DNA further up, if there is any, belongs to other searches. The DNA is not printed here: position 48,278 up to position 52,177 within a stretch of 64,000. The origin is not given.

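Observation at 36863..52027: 5054-aa giant membrane-anchored protein occupying about 24% of the window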

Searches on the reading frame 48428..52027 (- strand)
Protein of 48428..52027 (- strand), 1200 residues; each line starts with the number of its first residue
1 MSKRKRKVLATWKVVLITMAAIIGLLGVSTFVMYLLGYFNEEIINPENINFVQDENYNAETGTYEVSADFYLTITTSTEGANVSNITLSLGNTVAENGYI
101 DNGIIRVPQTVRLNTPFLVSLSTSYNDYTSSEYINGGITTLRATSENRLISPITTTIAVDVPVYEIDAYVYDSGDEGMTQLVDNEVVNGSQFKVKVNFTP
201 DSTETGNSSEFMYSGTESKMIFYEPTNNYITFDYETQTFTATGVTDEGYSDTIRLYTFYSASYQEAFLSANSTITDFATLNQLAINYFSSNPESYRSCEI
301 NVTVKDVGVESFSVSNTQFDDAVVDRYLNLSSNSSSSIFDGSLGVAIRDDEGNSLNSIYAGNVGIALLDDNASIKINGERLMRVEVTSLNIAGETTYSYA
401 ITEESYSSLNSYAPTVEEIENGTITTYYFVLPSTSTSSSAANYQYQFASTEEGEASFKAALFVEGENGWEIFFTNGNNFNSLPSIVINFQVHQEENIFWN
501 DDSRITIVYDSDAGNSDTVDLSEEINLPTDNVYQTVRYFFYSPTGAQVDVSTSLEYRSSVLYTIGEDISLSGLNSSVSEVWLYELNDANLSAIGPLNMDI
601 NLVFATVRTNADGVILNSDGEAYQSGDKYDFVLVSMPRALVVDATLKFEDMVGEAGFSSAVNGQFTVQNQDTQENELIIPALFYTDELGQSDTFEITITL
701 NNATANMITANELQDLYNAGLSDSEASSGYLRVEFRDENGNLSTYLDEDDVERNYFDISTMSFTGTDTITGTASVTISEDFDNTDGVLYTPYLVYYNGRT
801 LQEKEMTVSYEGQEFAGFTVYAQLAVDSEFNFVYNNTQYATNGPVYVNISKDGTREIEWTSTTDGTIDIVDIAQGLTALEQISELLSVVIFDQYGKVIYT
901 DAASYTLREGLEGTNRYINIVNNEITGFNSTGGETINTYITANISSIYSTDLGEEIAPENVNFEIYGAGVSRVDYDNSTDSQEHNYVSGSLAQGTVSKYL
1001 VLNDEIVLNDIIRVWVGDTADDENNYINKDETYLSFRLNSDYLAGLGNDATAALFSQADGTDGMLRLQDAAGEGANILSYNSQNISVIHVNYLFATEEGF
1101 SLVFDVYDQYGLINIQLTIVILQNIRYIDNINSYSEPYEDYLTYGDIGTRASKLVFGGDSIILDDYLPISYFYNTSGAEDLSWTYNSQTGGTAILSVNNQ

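Call 46: predict_structure(alignment_id=A2)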
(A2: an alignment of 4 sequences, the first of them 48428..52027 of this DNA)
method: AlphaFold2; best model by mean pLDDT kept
length: 1200 residues; sequences in the alignment: 4
mean_pLDDT: 41.1   pTM: 0.27
mean pLDDT of the five models: 41.1, 40.6, 38.0, 37.0, 36.4
residues with pLDDT >= 90: 0; 70-90: 41; 50-70: 260; < 50: 899
segments of 3 or more residues with pLDDT < 50: 1-218, 227-230, 234-238, 240-251, 302-382, 391-414, 424-536, 550-555, 571-575, 586-602, 609-614, 633-650, 658-692, 703-707, 723-728, 783-786, 798-800, 820-1034, 1044-1086, 1090-1094, 1109-1111, 1123-1153, 1157-1159, 1177-1200
pLDDT, mean of each block of 10 residues (from residue 1): 45 46 40 33 26 26 24 25 24 24 24 22 21 24 28 29 36 37 37 37 36 38 54 48 36 58 70 61 71 59 37 28 30 27 27 26 30 38 50 42 40 52 49 32 29 31 32 31 27 24 27 26 27 45 55 51 66 54 48 35 49 56 69 40 35 49 33 41 32 56 51 68 53 66 62 64 67 61 52 56 59 51 30 31 31 35 34 34 31 28 37 41 37 35 30 33 39 42 39 39 33 40 35 50 48 44 37 40 48 51 57 58 37 33 39 47 53 52 40 40
secondary structure, 60 per line:
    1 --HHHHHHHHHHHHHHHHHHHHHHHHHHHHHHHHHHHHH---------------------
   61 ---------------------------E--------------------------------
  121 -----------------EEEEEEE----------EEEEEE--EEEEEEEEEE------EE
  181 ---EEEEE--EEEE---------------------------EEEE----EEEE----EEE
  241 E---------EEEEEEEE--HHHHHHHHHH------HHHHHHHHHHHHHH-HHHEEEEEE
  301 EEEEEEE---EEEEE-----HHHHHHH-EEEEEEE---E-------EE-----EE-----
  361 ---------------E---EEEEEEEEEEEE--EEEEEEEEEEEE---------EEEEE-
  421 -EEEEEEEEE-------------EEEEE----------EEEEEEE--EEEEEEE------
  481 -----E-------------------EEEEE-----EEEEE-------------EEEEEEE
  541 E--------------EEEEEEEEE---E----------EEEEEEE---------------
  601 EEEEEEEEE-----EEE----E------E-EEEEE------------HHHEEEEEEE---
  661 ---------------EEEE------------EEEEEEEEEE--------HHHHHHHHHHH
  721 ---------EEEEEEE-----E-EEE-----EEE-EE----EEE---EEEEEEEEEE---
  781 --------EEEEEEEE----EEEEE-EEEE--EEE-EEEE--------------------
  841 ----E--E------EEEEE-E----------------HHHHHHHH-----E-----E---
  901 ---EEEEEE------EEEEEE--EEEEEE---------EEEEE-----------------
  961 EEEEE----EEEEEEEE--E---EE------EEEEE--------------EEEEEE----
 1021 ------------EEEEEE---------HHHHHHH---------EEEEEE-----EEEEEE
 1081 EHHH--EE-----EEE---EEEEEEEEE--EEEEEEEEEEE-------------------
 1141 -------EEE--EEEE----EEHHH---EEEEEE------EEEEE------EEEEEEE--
elements in order (helices of 4 or more, strands of 3 or more residues): H3-39 E138-144 E155-160 E163-172 E184-188 E191-194 E222-225 E230-233 E238-241 E251-258 H261-270 H277-290 E295-307 E311-315 H321-327 E329-335 E380-391 E394-405 E415-419 E422-430 E444-448 E459-465 E468-474 E506-510 E516-520 E534-541 E556-564 E579-585 E601-609 E615-617 E631-635 E651-657 E676-679 E692-701 H710-720 E730-736 E744-746 E752-754 E762-764 E768-777 E789-796 E801-805 E807-810 E813-815 E817-820 E855-859 H878-885 E904-909 E916-921 E924-929 E939-943 E961-965 E970-977 E992-996 E1011-1016 E1033-1038 H1048-1054 E1064-1069 E1075-1081 E1094-1096 E1100-1108 E1111-1121 E1148-1150 E1153-1156 E1169-1174 E1181-1185 E1192-1198

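Call 47: search_protein_representatives(alignment_id=A2)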
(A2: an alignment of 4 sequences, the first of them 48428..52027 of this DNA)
Query: 4 sequences, 1157 profile positions. Proteins with E-value up to 0.001 (for the whole library): 153; up to 1e-10: 139; up to 1e-30: 111. The best 150 are listed.
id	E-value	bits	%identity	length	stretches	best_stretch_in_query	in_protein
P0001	0.0e+00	1936.0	-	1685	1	1-1156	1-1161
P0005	0.0e+00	1611.6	-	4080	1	1-1143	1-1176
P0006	0.0e+00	1171.2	-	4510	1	1-1144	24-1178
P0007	8.4e-297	1004.3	-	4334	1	1-1141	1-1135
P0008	5.6e-269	912.1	-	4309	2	1-1143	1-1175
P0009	3.4e-245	833.4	-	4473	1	1-1140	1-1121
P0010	2.2e-189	648.5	-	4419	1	4-1156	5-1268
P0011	8.0e-161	553.9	-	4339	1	4-1132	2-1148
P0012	7.1e-159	547.5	-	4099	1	1-1129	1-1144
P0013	9.3e-156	537.2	-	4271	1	4-1128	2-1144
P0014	3.8e-147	508.6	-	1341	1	4-1129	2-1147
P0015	3.6e-140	485.6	-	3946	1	4-1140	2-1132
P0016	1.6e-138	480.1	-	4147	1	4-1140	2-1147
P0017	2.3e-137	476.2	-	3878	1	4-1126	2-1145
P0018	1.1e-135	470.7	-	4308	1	3-1142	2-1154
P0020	6.7e-128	444.9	-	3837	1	4-1140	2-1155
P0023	3.6e-124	432.6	-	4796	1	6-1146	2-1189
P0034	1.9e-112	393.8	-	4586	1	5-1140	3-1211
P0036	8.0e-108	378.4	-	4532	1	4-1140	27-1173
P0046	1.9e-93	330.8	-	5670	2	1-1122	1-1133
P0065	3.0e-58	214.2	-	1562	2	9-351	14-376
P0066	1.3e-53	198.9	-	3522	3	7-405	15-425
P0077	9.6e-46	172.8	-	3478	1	3-1089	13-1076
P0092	4.3e-39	150.8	-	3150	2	5-365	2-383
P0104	1.9e-34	135.4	-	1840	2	5-379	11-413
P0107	5.2e-34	134.0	-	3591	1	5-1126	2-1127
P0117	3.2e-27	111.5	-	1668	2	12-339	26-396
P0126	2.4e-20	88.7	-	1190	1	12-407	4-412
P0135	2.3e-15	72.2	-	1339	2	21-217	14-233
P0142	1.4e-10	56.4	-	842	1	46-159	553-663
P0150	2.5e-07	45.6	-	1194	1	83-218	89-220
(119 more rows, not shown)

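Call 51: find_encoding_contigs(protein=P0092, flank=10000, max_places=3)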
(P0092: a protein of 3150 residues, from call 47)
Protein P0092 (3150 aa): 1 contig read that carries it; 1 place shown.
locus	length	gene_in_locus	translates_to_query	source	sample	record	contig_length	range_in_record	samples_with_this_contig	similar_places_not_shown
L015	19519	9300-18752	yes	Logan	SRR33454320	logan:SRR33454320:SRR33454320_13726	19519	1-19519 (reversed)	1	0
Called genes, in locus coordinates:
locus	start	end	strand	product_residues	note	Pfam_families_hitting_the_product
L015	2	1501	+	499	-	?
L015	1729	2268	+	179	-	-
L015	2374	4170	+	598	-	PF03717:PBP_dimer, PF00905:Transpeptidase, PF03793:PASTA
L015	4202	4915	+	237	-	PF04298:Zn_peptidase_2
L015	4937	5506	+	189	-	-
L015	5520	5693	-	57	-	-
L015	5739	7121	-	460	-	PF28494:GlyRS_ins_1 (weak), PF00587:tRNA-synt_2b, PF03129:HGTP_anticodon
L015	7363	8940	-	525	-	PF00005:ABC_tran, PF02463:SMC_N (faint), PF13304:AAA_21 (faint), PF12848:ABC_tran_Xtn, PF00005:ABC_tran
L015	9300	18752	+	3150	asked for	-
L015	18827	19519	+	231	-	?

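Call 52: find_encoding_contigs(protein=P0023, flank=10000, max_places=3)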
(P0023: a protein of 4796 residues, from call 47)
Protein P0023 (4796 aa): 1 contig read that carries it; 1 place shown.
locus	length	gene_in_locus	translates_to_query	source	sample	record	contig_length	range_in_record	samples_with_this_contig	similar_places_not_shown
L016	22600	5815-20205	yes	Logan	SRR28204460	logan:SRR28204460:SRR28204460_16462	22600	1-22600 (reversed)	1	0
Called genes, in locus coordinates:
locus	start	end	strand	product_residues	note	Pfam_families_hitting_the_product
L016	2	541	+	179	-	?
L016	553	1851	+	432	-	PF00535:Glycos_transf_2, PF13641:Glyco_tranf_2_3, PF03552:Cellulose_synt (weak), PF13632:Glyco_trans_2_3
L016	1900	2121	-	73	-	-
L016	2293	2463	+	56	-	PF07561:DUF1540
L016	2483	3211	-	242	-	PF04298:Zn_peptidase_2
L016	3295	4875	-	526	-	PF00005:ABC_tran, PF02463:SMC_N (faint), PF13304:AAA_21 (faint), PF12848:ABC_tran_Xtn, PF00005:ABC_tran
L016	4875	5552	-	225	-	-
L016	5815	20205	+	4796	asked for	-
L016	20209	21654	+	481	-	PF13091:PLDc_2, PF00614:PLDc (weak), PF13091:PLDc_2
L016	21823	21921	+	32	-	-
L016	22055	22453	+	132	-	PF08769:Spo0A_C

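Call 63: search_protein_families(library=pfam, alignment_id=A7, max_evalue=0.01)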
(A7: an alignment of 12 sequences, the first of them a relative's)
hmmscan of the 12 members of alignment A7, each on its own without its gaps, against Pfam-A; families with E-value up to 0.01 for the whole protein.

A. member 1, P0023 (4796 aa): 0 families

B. families by the number of members that match (of 12 scanned): 1 family
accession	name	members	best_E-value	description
PF10467.15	Inhibitor_I48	1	0.0082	Peptidase inhibitor clitocypin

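Call 65: list_cluster_members(proteins=[P0005, P0006, P0007, P0010, P0023, P0046, P0066, P0077, P0092, P0107])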
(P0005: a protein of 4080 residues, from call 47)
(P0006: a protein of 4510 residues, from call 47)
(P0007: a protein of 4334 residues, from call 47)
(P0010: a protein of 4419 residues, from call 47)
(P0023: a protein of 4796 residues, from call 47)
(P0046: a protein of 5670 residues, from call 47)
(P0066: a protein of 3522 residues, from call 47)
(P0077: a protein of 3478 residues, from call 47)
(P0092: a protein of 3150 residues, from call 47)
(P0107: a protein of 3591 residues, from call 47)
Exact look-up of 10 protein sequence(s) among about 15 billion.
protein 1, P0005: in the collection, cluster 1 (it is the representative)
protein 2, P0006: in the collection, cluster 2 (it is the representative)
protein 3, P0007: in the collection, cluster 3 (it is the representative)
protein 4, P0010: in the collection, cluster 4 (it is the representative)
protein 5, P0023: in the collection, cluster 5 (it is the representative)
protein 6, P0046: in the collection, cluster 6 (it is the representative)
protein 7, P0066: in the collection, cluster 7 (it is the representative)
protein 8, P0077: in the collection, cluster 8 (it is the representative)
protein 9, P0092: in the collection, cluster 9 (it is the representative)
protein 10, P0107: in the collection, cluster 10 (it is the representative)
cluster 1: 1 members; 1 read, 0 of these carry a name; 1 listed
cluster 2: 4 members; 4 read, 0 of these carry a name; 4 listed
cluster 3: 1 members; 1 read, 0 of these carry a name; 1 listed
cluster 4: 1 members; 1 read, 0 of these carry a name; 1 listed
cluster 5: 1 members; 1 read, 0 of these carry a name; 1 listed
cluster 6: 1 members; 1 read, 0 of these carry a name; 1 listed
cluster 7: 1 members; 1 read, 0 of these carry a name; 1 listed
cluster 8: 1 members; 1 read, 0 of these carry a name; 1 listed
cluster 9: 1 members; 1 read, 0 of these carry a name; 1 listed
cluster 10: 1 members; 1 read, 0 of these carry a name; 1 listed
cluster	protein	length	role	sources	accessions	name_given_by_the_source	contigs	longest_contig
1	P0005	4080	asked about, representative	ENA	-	-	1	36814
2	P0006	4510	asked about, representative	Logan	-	-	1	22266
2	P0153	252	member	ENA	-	-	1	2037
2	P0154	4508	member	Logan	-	-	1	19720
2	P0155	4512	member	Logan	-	-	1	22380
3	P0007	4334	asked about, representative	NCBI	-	-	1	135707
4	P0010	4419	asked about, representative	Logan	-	-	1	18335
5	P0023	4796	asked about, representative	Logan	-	-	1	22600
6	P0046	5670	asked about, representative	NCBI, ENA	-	-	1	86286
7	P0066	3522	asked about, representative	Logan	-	-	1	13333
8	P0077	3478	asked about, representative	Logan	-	-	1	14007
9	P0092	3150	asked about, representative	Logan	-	-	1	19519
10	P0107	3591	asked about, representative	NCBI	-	-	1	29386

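Call 66: find_encoding_contigs(protein=P0107, flank=10000, max_places=2)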
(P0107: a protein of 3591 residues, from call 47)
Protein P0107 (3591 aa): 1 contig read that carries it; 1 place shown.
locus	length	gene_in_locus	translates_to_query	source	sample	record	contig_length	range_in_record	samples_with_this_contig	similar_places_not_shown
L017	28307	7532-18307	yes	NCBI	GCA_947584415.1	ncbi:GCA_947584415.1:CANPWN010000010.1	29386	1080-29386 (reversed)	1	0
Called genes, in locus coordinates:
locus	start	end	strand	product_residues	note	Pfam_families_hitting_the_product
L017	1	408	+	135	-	?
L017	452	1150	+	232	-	PF04298:Zn_peptidase_2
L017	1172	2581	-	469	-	PF28494:GlyRS_ins_1 (faint), PF00587:tRNA-synt_2b, PF03129:HGTP_anticodon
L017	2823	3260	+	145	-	PF24038:DUF7347 (weak), PF01022:HTH_5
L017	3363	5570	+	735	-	PF19789:DUF6273 (weak)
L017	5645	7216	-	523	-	PF00005:ABC_tran, PF02463:SMC_N (faint), PF13304:AAA_21 (faint), PF12848:ABC_tran_Xtn, PF00005:ABC_tran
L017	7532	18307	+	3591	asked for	-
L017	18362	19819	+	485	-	PF13396:PLDc_N (weak), PF13091:PLDc_2, PF00614:PLDc (weak), PF13091:PLDc_2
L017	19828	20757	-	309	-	PF01156:IU_nuc_hydro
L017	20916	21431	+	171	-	-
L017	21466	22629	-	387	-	PF13365:Trypsin_2, PF00089:Trypsin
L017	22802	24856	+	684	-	PF13361:UvrD_C (faint), PF00580:UvrD-helicase, PF13245:AAA_19 (faint), PF01443:Viral_helicase1 (weak), PF13538:UvrD_C_2 (weak)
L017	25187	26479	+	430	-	PF13393:tRNA-synt_His, PF00152:tRNA-synt_2 (faint), PF00587:tRNA-synt_2b, PF03129:HGTP_anticodon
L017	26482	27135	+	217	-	PF02223:Thymidylate_kin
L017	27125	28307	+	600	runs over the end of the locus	PF01541:GIY-YIG, PF27096:UvrC_M, PF02151:UVR (weak), PF22920:UvrC_RNaseH, PF08459:UvrC_RNaseH_dom, PF14520:HHH_5 (weak)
